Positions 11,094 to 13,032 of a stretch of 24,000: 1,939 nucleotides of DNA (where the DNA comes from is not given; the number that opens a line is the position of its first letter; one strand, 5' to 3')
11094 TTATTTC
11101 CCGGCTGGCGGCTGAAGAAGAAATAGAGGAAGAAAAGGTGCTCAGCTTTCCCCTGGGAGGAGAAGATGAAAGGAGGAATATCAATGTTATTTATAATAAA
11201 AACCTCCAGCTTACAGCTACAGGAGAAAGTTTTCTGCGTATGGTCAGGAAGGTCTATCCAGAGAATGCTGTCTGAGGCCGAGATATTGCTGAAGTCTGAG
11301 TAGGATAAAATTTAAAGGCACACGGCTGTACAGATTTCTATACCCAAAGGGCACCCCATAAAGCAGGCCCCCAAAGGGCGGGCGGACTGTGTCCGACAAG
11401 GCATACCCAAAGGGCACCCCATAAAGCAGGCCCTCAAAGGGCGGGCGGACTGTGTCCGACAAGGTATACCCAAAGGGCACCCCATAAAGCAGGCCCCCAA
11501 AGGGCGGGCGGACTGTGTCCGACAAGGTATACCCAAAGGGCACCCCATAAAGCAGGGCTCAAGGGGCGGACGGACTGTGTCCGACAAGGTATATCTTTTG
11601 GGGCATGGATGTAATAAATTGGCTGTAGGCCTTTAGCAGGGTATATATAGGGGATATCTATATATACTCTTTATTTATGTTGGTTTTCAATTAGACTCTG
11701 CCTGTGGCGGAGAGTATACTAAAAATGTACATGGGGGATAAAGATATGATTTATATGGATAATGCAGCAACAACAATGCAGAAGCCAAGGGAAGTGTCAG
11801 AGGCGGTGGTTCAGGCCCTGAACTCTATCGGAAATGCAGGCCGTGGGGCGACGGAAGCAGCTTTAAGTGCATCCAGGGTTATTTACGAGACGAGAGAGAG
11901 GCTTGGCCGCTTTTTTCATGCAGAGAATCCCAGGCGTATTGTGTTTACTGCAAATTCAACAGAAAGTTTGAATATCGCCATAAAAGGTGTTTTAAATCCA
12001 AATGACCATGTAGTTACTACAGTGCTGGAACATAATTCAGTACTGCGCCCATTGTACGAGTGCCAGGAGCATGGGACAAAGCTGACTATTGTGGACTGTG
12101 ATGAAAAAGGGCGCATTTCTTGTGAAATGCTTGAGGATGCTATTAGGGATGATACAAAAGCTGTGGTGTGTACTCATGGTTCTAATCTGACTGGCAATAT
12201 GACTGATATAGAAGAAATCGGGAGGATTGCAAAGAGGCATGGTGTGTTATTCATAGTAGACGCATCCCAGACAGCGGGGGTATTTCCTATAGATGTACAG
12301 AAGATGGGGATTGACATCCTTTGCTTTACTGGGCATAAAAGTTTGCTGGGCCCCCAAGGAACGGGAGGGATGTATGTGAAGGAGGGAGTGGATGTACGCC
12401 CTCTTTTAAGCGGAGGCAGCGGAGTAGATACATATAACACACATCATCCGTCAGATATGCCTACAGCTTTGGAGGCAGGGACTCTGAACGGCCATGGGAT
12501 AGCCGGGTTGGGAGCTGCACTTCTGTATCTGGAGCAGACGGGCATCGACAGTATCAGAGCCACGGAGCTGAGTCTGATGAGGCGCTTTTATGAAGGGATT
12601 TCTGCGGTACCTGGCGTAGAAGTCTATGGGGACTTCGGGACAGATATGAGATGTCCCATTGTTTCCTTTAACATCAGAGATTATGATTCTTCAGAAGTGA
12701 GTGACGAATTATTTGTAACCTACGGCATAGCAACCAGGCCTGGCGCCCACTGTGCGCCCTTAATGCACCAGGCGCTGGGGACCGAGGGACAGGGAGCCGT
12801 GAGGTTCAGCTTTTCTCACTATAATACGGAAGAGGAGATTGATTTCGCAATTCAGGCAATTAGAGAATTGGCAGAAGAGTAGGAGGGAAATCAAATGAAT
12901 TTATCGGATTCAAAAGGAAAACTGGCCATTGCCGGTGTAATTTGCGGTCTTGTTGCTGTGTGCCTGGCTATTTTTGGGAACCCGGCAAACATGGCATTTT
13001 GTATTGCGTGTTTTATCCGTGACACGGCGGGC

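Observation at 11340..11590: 63-bp phased tandem repeat between the selB-coupled LysR gene and the next operon's promoter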

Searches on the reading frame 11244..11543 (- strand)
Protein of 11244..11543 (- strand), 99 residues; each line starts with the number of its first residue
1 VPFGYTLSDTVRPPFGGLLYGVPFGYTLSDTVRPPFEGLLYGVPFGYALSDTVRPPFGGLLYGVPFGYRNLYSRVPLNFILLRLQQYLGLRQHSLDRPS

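Call 61: search_protein_families(library=pfam, proteins=[window:11244-11543:-], max_evalue=0.01)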
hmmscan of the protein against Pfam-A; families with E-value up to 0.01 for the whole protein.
window:11244-11543:- (99 aa): 1 family
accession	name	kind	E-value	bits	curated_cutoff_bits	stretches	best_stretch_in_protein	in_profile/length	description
PF08132.16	AdoMetDC_leader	-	0.0036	17.6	25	0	39-59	16-34/51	S-adenosyl-l-methionine decarboxylase leader peptide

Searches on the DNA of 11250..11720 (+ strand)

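Call 13: search_rna_families(source=window, start=11250, end=11720, threshold=evalue, max_evalue=10)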
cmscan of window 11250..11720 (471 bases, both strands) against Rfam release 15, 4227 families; matches with E-value up to 10: 4.
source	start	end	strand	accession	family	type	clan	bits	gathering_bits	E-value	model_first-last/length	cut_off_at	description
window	11589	11678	+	RF00115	McaS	Gene; sRNA;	CL00106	18.7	42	0.74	1-96/96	no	McaS/IsrA RNA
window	11613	11675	+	RF00161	nos_TCE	Cis-reg;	-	18.3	60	0.67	1-64/64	no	Nanos 3' UTR translation control element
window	11570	11586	+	RF01114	TMV_UPD-PK1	Cis-reg;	-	15.3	33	4.2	1-22/22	no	Pseudoknot of upstream pseudoknot domain (UPD) of the 3'UTR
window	11285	11362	+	RF01886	HSR-omega_2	Gene; lncRNA;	-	11.9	55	7.8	1-87/87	no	Heat shock gene hsromega conserved region 2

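Call 48: build_rna_model(alignment_id=A1, structure=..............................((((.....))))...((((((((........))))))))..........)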
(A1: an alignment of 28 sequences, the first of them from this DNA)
Model R1 built from alignment A1 (28 sequences, 80 columns); structure: as given.
model positions 73; base pairs 12; branch points 1; effective number of sequences 2.55; information 0.772 bits per position. Calibrated on 0.2 Mb of random sequence (short: E-values are rough).
structure used (alignment columns):
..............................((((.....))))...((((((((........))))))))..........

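Call 49: search_with_rna_model(model_id=R1, sources=[window, L001, L002, L003, L004, L005, L006, L007, L008, L009, L010, L011, L012, L013, L014, L015, L016, L017, L018, L019, L020, L021, L032, L033, L034, L035, L036, L037, L038, L039, L040, L041, L043, L044, L045, L046, L047, L048, L049, L050, L051, L052, L053, L054, L055, L056, L057, L058, L059, L060, L061, L062, L063, L064, L065, L066, L067, L068, L069, L070, L071, L072, L073, L074, L075, L076, L077, L078, L079, L080, L081, L082, L083, L084, L085, L086, L087, L089, L090], max_evalue=0.01, make_alignment=true)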
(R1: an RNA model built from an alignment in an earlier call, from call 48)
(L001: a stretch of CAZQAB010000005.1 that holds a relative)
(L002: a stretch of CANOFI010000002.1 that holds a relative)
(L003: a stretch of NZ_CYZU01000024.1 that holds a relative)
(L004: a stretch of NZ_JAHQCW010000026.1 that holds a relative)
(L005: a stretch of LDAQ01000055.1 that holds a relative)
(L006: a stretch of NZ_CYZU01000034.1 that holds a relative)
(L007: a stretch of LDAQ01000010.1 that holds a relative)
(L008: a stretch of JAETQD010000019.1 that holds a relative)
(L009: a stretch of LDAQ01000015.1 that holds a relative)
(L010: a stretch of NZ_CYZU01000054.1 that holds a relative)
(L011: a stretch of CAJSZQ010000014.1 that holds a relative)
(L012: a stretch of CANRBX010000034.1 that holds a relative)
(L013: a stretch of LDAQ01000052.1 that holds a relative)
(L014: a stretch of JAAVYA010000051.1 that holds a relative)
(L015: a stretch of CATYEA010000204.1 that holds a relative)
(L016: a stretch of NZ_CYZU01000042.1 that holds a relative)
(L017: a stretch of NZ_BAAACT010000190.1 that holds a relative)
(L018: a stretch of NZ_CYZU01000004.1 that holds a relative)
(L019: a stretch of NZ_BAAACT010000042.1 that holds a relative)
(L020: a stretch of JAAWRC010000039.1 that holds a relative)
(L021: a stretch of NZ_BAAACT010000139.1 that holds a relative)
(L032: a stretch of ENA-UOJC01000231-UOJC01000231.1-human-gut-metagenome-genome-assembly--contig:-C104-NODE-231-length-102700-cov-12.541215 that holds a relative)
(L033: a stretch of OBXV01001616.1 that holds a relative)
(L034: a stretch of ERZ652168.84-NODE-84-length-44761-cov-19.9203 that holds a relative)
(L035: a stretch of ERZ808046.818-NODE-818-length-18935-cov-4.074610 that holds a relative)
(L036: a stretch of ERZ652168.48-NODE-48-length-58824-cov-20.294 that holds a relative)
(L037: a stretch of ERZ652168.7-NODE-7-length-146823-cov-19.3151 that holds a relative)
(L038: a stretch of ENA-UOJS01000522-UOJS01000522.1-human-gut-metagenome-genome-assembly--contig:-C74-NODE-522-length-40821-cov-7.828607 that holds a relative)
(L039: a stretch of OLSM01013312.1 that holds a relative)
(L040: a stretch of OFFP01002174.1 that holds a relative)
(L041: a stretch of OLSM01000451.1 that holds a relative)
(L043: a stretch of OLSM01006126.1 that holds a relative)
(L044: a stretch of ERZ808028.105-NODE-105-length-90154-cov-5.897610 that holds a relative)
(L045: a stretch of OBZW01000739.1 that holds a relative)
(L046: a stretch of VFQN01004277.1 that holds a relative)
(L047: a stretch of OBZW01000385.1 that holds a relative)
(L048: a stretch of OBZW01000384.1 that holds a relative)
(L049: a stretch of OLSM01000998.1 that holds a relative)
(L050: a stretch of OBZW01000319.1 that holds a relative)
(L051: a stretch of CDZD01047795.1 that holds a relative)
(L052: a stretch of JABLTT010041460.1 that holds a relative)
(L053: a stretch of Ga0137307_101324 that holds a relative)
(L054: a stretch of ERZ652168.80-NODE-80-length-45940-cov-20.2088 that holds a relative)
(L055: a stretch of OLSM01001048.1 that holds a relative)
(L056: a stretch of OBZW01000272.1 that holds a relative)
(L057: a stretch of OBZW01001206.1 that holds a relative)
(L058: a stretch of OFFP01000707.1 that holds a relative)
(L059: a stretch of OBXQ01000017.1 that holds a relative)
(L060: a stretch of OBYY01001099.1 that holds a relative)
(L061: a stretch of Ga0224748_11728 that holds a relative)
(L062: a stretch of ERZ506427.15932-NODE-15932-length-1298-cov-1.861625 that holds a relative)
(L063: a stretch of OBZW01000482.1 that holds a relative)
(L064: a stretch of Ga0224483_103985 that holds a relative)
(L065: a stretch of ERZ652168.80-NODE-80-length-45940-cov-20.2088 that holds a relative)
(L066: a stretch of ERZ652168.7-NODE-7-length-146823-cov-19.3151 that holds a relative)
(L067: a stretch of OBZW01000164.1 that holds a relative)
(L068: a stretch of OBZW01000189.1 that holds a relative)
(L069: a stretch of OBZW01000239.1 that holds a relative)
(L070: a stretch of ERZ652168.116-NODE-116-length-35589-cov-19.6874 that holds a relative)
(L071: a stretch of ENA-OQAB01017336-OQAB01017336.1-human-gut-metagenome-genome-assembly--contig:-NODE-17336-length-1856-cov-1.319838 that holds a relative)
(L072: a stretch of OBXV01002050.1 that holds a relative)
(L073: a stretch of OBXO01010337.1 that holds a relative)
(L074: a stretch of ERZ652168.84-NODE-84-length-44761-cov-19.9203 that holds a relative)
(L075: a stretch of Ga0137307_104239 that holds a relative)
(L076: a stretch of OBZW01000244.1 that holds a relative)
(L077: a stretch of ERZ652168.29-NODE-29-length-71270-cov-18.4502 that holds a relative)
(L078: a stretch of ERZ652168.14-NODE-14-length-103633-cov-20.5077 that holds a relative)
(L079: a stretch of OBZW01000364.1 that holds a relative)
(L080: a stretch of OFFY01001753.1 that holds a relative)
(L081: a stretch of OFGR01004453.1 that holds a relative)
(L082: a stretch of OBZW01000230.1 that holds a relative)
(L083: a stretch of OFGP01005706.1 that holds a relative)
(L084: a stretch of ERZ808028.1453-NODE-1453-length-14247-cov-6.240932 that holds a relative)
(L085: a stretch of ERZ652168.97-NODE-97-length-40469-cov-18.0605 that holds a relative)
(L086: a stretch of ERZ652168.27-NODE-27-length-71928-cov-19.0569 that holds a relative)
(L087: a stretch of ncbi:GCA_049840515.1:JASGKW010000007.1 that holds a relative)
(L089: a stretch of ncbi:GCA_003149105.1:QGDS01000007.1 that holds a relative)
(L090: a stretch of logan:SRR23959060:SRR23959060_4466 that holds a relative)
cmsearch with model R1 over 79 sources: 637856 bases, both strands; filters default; matches with E-value up to 0.01: 109.
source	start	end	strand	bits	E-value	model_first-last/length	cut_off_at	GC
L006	1179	1251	-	99.4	1.3e-22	1-73/73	no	0.59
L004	6956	7028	-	97.5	3.9e-22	1-73/73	no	0.52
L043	1914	1986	+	96.7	6.4e-22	1-73/73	no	0.53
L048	645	717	-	96.6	6.8e-22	1-73/73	no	0.58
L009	3849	3921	-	95.6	1.2e-21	1-73/73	no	0.59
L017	1577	1650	+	95.3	1.4e-21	1-73/73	no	0.53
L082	1016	1089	+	95.3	1.4e-21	1-73/73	no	0.53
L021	1671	1744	+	95.1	1.6e-21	1-73/73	no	0.57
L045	1757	1830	+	95.1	1.6e-21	1-73/73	no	0.57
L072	2434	2506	-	95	1.7e-21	1-73/73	no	0.53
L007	6055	6128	-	95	1.7e-21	1-73/73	no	0.55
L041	5610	5682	+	94.8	1.9e-21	1-73/73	no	0.56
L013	144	216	-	94.8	1.9e-21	1-73/73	no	0.52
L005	132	204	+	94.8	1.9e-21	1-73/73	no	0.53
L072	2300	2372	-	94.4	2.4e-21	1-73/73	no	0.55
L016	5937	6009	-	94.3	2.6e-21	1-73/73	no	0.58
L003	6813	6885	+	93.9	3.2e-21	1-73/73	no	0.58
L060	2815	2887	-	93.9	3.3e-21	1-73/73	no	0.56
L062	1200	1272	+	93.7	3.7e-21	1-73/73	no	0.53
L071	172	246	-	93.5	4.2e-21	1-73/73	no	0.53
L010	216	290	+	92.7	6.6e-21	1-73/73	no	0.55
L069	581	653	-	92.5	7e-21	1-73/73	no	0.53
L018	2497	2569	-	91.6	1.2e-20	1-73/73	no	0.56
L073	583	654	+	90.6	2.2e-20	1-73/73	no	0.54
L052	670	742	-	90.5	2.3e-20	1-73/73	no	0.55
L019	7023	7095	-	90.3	2.5e-20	1-73/73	no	0.55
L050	2663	2735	-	89.9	3.2e-20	1-73/73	no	0.56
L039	1257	1329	+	89.6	3.8e-20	1-73/73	no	0.55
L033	4490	4563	-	89.6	3.9e-20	1-73/73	no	0.53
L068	416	487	+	89.3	4.7e-20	1-73/73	no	0.53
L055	4645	4717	+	87.8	1.1e-19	1-73/73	no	0.53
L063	2827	2899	+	87.8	1.1e-19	1-73/73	no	0.53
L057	113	185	-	86.7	2.1e-19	1-73/73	no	0.55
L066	6062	6129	+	81.1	5.4e-18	1-73/73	no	0.59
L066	6186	6253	+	81.1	5.6e-18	1-73/73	no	0.57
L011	4406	4472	+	80.1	9.7e-18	1-73/73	no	0.6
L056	7176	7248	-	78.3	2.7e-17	1-73/73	no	0.51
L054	2637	2705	-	78.2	3e-17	1-73/73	no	0.58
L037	4085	4151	+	78.1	3.2e-17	1-73/73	no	0.55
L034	829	895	-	77.5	4.5e-17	1-73/73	no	0.54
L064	3937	4006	+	77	5.9e-17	1-73/73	no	0.59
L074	1575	1641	+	76.5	7.7e-17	1-73/73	no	0.52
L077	597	666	-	76.4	8.6e-17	1-73/73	no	0.6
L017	5950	6021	+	76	1.1e-16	1-73/73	no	0.56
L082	5389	5460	+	76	1.1e-16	1-73/73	no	0.56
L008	6883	6950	+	75.1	1.8e-16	1-73/73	no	0.56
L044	3736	3805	-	75.1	1.8e-16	1-73/73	no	0.57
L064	4065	4134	+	74.4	2.8e-16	1-73/73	no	0.59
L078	2916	2982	+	74.3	2.8e-16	1-73/73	no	0.54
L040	363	429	-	74.1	3.2e-16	1-73/73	no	0.63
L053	5712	5780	-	73.6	4.2e-16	1-73/73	no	0.57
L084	13697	13766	+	73.2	5.3e-16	1-73/73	no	0.54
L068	282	354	+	71.8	1.2e-15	1-73/73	no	0.51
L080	1867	1935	-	71.2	1.7e-15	1-73/73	no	0.48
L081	3277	3345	+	71.2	1.7e-15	1-73/73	no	0.48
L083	2073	2141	+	71.2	1.7e-15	1-73/73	no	0.48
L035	8148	8216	+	69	6.1e-15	1-73/73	no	0.55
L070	1517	1586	+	68.9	6.5e-15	1-73/73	no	0.57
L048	7157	7228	+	68.8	6.8e-15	1-73/73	no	0.56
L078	3038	3104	+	68.1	1.1e-14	1-73/73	no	0.6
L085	5126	5194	+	67.9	1.2e-14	1-73/73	no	0.52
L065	1880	1948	+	67.2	1.8e-14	1-73/73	no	0.57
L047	11854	11910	+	66.2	3.1e-14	1-57/73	3'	0.63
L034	704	772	-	63.8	1.3e-13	1-73/73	no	0.51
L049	183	249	+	60.5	8.7e-13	1-73/73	no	0.54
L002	4732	4789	-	60.3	9.7e-13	1-73/73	no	0.48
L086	4097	4166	-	59.2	1.9e-12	1-73/73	no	0.56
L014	5782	5838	-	58.9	2.2e-12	1-73/73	no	0.54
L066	2437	2507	-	58.5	2.8e-12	1-73/73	no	0.55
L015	3872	3949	+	57.7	4.3e-12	1-73/73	no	0.6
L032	7787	7864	+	57.7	4.3e-12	1-73/73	no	0.6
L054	6806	6873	+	57.3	5.7e-12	1-72/73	3'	0.54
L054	2763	2831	-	55.3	1.8e-11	1-73/73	no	0.58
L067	10644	10717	+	54.9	2.2e-11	1-73/73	no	0.53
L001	6462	6519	-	54.3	3.3e-11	1-73/73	no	0.55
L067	13629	13699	-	53.4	5.3e-11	1-73/73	no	0.44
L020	4450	4506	+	50.9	2.3e-10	1-73/73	no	0.51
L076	4418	4488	-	50.8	2.5e-10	1-73/73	no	0.61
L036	5405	5468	-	50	3.8e-10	1-73/73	no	0.48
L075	6685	6752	-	49.7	4.7e-10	1-73/73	no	0.5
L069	7532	7605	+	49.7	4.7e-10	1-73/73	no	0.38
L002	4796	4872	-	48.6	8.7e-10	1-73/73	no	0.57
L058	2868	2920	+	45.9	4.3e-09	1-73/73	no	0.51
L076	4481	4549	+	44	1.3e-08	1-73/73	no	0.49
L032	7715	7772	+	40.6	9.4e-08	1-73/73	no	0.59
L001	6521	6571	-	40.2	1.2e-07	1-73/73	no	0.55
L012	4925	4977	+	40.1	1.3e-07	1-73/73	no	0.62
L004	7090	7159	-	39.9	1.4e-07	1-73/73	no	0.49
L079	199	266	+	39.9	1.4e-07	1-73/73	no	0.37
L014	5840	5889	-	39.8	1.5e-07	1-73/73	no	0.56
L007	7938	7999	-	39.3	2e-07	11-73/73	no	0.53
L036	746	820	+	38.9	2.5e-07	1-73/73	no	0.52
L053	9528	9595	-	38.4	3.4e-07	1-73/73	no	0.54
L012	5033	5091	+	37.2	6.5e-07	1-73/73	no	0.54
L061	4961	5012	+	35.9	1.4e-06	1-73/73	no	0.52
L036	5376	5466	+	34.3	3.6e-06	1-73/73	no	0.51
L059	1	29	-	34.1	4.1e-06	1-29/73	3'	0.48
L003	6747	6811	+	32.7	9e-06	1-73/73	no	0.49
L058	2776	2827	+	32.3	1.2e-05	1-73/73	no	0.5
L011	3439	3490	-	32.1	1.3e-05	1-73/73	no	0.48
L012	4979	5029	+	32.1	1.3e-05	1-73/73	no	0.57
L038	6475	6510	-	27.8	0.00016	1-73/73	no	0.56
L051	1107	1142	-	27.8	0.00016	1-73/73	no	0.56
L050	1371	1442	+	25.7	0.00053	1-73/73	no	0.43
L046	11432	11458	+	22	0.0045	1-73/73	no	0.41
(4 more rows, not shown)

Alignment A2: 109 matches aligned to the model, 153 columns, each read 5' to 3' on its own strand. Consensus structure (alignment columns), stored with it:
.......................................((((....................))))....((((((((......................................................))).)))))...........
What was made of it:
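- The covariance model finds 109 non-overlapping units (call 49).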

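Call 68: search_dna_similar(query=window:11330-11600:+, collection=plasmids, mode=distant, max_rows=10)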
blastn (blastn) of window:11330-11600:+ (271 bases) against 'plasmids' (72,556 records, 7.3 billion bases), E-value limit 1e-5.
No match.

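Call 69: search_dna_similar(query=window:11330-11600:+, collection=phages, mode=distant, max_rows=10)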
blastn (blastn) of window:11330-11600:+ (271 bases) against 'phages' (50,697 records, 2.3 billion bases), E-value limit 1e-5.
No match.

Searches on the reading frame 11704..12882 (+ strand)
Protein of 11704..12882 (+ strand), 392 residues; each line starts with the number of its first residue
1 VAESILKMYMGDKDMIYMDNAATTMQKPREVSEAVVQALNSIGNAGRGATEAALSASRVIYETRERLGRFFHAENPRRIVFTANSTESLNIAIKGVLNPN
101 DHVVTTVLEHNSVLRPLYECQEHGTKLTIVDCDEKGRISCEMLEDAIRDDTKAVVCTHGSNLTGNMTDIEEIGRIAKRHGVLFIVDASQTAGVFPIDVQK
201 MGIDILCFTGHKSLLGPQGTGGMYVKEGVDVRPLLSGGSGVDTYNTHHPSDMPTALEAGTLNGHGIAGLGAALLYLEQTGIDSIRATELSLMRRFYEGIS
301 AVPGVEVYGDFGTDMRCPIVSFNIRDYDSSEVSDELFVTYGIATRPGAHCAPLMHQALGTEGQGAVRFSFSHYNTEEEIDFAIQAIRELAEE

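Call 7: search_protein_families(library=pfam, proteins=[window:11704-12882:+])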
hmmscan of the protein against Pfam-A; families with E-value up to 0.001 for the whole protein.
window:11704-12882:+ (392 aa): 6 families
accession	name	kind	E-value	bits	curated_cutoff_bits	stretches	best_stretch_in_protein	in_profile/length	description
PF00266.25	Aminotran_5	-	1.8e-92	310.6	21.5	1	16-380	1-369/371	Aminotransferase class-V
PF01041.23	DegT_DnrJ_EryC1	-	1.9e-13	50.8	19.8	1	80-225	43-185/360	DegT/DnrJ/EryC1/StrS aminotransferase family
PF00155.27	Aminotran_1_2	-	1.3e-09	38.2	19.7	1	28-188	17-187/361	Aminotransferase class I and II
PF01053.26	Cys_Met_Meta_PP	-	3.8e-09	36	27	1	79-216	70-202/381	Cys/Met metabolism PLP-dependent enzyme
PF00282.25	Pyridoxal_deC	-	8.2e-07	28.5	27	1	125-231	167-285/375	Pyridoxal-dependent decarboxylase conserved domain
PF01212.27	Beta_elim_lyase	-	0.00028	20.7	27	1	79-219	50-206/288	Beta-eliminating lyase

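Call 72: search_protein_families(library=ncbifam, proteins=[window:11746-12882:+], max_evalue=1e-10)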
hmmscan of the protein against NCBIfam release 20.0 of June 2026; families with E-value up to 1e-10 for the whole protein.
window:11746-12882:+ (378 aa): 20 families
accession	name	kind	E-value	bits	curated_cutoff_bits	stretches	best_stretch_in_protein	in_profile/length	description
TIGR01977.1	am_tr_V_EF2568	hypoth_equivalog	6.3e-132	440.1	377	1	2-375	1-376/376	cysteine desulfurase family protein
NF040779.1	Sec_lyase_SclA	exception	3e-108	362.1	525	1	2-375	1-376/378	selenocysteine lyase SclA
TIGR01979.1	sufS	subfamily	3e-78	263.5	475.1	1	1-375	19-398/403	SufS family cysteine desulfurase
NF041166.1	f2_encap_cargo1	exception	1.8e-64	219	800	1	1-375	246-623/623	family 2A encapsulin nanocompartment cargo protein cysteine desulfurase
TIGR03402.1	FeS_nifS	equivalog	3.6e-57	193.9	530.75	1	2-375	1-369/379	cysteine desulfurase NifS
NF010611.0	PRK14012.1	equivalog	4.3e-54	184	548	1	2-374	7-377/406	IscS subfamily cysteine desulfurase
NF006791.0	PRK09295.1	equivalog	1.4e-51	175.9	661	1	1-373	24-399/406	cysteine desulfurase SufS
TIGR03392.1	FeS_syn_CsdA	equivalog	8.4e-51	173.4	493.6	1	2-373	18-390/398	cysteine desulfurase CsdA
TIGR01976.1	am_tr_V_VC1184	hypoth_equivalog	1.9e-50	172.3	352.35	1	1-371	19-400/401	cysteine desulfurase-like protein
NF008126.0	PRK10874.1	equivalog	4.8e-50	170.8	607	1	2-374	21-394/401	cysteine desulfurase CsdA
TIGR02006.1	IscS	equivalog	5.4e-49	167.3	643.2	1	2-374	5-373/402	IscS subfamily cysteine desulfurase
TIGR03403.1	nifS_epsilon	equivalog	6.7e-45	153.5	587.7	1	2-375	1-372/382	NifS family cysteine desulfurase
TIGR03235.1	DNA_S_dndA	equivalog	1e-44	153.3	480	1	3-314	1-304/353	cysteine desulfurase DndA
NF002806.0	PRK02948.1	subfamily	1.2e-39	136.4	304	1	1-377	1-373/381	IscS subfamily cysteine desulfurase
TIGR04343.1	egtE_PLP_lyase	equivalog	9.9e-16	57.5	400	1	3-273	16-275/370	ergothioneine biosynthesis PLP-dependent enzyme EgtE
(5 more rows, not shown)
